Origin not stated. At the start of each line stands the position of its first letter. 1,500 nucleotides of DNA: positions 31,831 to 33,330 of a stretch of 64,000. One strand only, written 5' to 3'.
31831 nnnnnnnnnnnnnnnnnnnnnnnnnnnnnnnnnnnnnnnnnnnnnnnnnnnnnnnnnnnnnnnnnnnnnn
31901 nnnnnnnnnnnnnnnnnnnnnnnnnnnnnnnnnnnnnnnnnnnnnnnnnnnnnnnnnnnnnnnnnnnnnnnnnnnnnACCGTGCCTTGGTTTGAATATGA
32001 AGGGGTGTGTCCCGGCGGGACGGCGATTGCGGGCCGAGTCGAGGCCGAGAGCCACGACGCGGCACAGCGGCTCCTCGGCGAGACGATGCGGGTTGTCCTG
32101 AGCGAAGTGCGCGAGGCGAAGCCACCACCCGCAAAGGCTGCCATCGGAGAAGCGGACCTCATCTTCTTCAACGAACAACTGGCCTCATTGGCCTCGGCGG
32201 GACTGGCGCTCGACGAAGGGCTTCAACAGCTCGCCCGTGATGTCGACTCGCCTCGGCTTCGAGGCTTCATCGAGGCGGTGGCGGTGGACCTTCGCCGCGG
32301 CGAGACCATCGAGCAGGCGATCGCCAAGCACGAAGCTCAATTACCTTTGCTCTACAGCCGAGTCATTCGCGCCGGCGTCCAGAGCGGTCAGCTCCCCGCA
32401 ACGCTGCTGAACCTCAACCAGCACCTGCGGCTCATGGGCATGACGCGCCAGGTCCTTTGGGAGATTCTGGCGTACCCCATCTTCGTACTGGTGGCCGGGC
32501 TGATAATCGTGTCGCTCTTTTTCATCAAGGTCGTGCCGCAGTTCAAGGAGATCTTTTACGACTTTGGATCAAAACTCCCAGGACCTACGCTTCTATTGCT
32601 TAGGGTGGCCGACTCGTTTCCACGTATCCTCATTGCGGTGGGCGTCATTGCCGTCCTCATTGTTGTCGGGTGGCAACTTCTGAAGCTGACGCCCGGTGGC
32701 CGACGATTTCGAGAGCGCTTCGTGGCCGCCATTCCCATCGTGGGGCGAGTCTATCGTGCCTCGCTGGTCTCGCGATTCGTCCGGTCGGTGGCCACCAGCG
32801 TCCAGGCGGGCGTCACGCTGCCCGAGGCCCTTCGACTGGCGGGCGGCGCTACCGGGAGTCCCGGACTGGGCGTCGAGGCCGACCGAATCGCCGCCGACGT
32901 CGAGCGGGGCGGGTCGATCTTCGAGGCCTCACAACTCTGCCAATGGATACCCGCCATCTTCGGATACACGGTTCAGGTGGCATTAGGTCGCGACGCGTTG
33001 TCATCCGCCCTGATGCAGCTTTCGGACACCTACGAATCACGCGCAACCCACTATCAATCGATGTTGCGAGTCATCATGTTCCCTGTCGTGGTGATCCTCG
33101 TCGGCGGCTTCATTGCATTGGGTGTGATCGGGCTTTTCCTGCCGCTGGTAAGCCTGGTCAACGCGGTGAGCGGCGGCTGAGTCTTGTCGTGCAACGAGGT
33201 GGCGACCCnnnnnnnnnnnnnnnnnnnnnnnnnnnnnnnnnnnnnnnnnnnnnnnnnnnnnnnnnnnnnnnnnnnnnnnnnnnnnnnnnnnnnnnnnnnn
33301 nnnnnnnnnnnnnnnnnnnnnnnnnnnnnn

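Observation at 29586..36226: ECF sigma/anti-sigma pair divergent from a minimal GspE-GspF-GspF'-pseudopilin module with no secretin, peptidase or GspL/M/C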

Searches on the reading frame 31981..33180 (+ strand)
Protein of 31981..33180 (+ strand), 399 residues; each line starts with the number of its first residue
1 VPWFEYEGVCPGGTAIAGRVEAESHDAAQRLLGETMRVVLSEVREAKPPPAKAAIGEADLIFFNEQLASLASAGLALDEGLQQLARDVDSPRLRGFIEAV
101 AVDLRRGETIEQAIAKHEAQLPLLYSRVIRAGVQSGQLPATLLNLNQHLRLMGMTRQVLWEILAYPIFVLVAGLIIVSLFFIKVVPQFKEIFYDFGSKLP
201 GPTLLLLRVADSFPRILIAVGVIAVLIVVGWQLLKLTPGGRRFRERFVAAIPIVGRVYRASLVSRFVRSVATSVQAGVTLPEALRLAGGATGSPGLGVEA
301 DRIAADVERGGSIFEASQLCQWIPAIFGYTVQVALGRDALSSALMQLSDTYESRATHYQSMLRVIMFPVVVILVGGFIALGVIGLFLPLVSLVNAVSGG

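Call 3: search_protein_families(library=pfam, proteins=[window:31981-33180:+], max_evalue=0.1)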
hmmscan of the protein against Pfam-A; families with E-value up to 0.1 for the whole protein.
window:31981-33180:+ (399 aa): 2 families
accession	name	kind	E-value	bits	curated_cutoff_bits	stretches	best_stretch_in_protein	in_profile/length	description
PF00482.28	T2SSF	-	9.1e-36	123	25.2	2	65-186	3-125/125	Type II secretion system (T2SS), protein F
PF20990.2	DUF2207_C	-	0.024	14.8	33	1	155-246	133-202/247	Predicted membrane protein (DUF2207) C-terminal domain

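Call 4: search_protein_families(library=ncbifam, proteins=[window:31981-33180:+], max_evalue=0.1)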
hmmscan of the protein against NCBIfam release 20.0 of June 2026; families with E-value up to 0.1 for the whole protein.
window:31981-33180:+ (399 aa): 8 families
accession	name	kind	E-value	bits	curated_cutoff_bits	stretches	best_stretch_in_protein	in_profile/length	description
TIGR02120.1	GspF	equivalog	5.8e-56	190.4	424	1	4-396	1-401/401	type II secretion system inner membrane protein GspF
NF007861.0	PRK10573.1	equivalog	4.2e-45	154.5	401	1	5-398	8-400/401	protein transport protein HofC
NF052606.1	T4PiliAsmPilCMyx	equivalog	7.9e-43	146.8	700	1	4-396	22-418/419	type IV pilus assembly protein PilC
NF052607.1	T4PiliAsmPilCThrm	equivalog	3.1e-42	145.1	700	1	1-397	1-405/406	type IV pilus assembly protein PilC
NF047826.1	T3SSXpsF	equivalog_domain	2e-28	99.3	650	1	1-396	1-404/405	type II secretion system protein XpsF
NF041012.2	T4P_ComGB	equivalog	2.2e-25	89.7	240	1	62-393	5-331/332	competence type IV pilus assembly protein ComGB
NF004774.0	PRK06114.1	equivalog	0.06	12.7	360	0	52-155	25-125/262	SDR family oxidoreductase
NF004373.0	PRK05740.1-3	equivalog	0.082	12.7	154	1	215-249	66-100/150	preprotein translocase subunit SecE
